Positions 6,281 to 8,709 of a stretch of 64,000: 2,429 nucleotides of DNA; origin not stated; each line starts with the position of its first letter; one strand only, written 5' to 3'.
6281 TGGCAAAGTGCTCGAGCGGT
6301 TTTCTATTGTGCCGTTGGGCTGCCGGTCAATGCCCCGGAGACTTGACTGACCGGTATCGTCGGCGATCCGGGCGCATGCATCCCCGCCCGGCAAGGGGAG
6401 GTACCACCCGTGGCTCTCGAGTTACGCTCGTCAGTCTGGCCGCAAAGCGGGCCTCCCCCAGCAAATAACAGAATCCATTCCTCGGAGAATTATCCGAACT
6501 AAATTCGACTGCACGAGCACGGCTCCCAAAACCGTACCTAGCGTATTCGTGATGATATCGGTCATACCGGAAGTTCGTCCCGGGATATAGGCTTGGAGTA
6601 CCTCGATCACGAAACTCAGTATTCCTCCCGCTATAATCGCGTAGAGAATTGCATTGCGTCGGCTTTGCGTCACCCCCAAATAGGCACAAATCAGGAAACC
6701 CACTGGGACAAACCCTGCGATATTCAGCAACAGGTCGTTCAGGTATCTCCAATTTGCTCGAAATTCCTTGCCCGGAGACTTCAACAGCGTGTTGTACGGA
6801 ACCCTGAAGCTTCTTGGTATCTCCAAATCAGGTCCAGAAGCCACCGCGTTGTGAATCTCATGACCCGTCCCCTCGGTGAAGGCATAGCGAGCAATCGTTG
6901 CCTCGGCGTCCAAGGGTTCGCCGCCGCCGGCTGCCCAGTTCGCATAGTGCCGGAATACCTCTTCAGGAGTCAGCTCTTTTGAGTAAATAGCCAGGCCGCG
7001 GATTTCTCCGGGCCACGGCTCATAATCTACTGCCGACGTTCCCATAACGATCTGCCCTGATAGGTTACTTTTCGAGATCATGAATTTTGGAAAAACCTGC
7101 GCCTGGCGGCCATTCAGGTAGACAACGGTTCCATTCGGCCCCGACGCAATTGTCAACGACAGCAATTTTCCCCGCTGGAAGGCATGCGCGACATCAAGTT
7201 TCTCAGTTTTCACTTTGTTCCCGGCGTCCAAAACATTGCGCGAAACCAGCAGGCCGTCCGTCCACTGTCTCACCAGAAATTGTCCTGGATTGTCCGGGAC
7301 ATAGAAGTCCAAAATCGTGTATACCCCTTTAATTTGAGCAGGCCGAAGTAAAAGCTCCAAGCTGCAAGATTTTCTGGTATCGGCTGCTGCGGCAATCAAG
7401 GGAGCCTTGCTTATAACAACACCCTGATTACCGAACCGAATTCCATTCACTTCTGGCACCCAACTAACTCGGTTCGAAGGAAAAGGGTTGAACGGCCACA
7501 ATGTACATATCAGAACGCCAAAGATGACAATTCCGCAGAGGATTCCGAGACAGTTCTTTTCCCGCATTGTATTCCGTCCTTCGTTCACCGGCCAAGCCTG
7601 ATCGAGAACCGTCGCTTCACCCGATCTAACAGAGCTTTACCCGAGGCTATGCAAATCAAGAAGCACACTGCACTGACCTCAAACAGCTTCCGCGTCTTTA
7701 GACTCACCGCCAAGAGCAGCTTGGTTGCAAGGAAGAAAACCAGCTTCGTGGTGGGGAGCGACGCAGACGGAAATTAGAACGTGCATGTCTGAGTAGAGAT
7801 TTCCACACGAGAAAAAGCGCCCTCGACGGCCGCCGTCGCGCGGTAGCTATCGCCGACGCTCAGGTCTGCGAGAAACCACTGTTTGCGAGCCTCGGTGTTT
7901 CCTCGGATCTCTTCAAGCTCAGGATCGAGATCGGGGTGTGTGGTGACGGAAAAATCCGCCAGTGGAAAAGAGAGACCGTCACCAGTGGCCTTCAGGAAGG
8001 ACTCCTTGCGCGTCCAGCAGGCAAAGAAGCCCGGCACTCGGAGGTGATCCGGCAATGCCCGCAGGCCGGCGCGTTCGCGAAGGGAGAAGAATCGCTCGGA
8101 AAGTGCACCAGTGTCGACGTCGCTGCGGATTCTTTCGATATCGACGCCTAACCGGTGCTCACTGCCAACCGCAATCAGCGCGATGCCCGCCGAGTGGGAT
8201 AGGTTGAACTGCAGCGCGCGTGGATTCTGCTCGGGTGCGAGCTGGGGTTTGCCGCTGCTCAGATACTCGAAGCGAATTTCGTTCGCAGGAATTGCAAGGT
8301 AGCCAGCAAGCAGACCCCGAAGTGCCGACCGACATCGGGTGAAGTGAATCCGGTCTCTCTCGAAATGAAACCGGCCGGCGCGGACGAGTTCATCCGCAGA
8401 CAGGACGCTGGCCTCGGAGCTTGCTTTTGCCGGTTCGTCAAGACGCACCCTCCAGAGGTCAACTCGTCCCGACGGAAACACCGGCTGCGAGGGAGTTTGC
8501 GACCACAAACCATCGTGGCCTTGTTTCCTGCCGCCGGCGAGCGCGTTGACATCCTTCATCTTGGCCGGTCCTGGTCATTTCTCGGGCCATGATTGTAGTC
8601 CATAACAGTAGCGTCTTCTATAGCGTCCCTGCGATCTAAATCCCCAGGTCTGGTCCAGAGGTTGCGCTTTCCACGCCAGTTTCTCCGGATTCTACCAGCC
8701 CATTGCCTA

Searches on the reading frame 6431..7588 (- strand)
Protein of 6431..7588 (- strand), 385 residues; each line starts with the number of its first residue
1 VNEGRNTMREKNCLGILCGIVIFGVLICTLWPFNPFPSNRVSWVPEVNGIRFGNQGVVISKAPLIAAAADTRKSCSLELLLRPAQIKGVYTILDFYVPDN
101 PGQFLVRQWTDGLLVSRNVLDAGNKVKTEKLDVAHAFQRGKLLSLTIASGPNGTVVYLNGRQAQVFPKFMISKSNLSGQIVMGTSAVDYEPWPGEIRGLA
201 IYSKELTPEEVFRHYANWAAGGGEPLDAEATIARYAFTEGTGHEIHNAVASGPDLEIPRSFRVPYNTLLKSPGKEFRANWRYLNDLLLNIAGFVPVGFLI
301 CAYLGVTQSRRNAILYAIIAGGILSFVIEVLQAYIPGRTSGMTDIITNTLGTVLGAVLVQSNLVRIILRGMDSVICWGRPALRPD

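Call 72: search_protein_families(library=pfam, proteins=[window:6431-7588:-], max_evalue=0.00001)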
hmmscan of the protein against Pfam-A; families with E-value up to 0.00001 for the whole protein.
window:6431-7588:- (385 aa): 2 families
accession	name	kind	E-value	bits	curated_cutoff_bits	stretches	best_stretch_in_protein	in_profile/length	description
PF04892.17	VanZ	-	6.2e-15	56.4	30.1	1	280-360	53-123/126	VanZ like family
PF13385.13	Laminin_G_3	-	3.1e-07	31.1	27.6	1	71-211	15-150/151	Concanavalin A-like lectin/glucanases superfamily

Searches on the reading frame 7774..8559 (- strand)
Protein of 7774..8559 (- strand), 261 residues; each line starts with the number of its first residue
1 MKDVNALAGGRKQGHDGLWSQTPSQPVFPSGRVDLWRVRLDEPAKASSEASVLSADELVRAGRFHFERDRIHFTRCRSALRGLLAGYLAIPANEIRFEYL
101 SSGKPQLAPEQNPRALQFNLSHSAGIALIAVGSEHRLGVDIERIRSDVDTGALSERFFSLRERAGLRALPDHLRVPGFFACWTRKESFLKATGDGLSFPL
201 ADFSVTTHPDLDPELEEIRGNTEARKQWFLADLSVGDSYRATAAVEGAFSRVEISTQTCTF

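Call 72: search_protein_families(library=pfam, proteins=[window:7774-8559:-], max_evalue=0.00001)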
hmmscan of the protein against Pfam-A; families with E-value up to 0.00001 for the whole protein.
window:7774-8559:- (261 aa): 2 families
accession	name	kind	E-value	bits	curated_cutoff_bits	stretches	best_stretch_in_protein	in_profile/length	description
PF01648.25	ACPS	-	1e-18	67.8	25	1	137-243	2-110/111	4'-phosphopantetheinyl transferase superfamily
PF22624.1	AASDHPPT_N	-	9.6e-10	39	27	1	48-130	12-96/100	4'-phosphopantetheinyl transferase, N-terminal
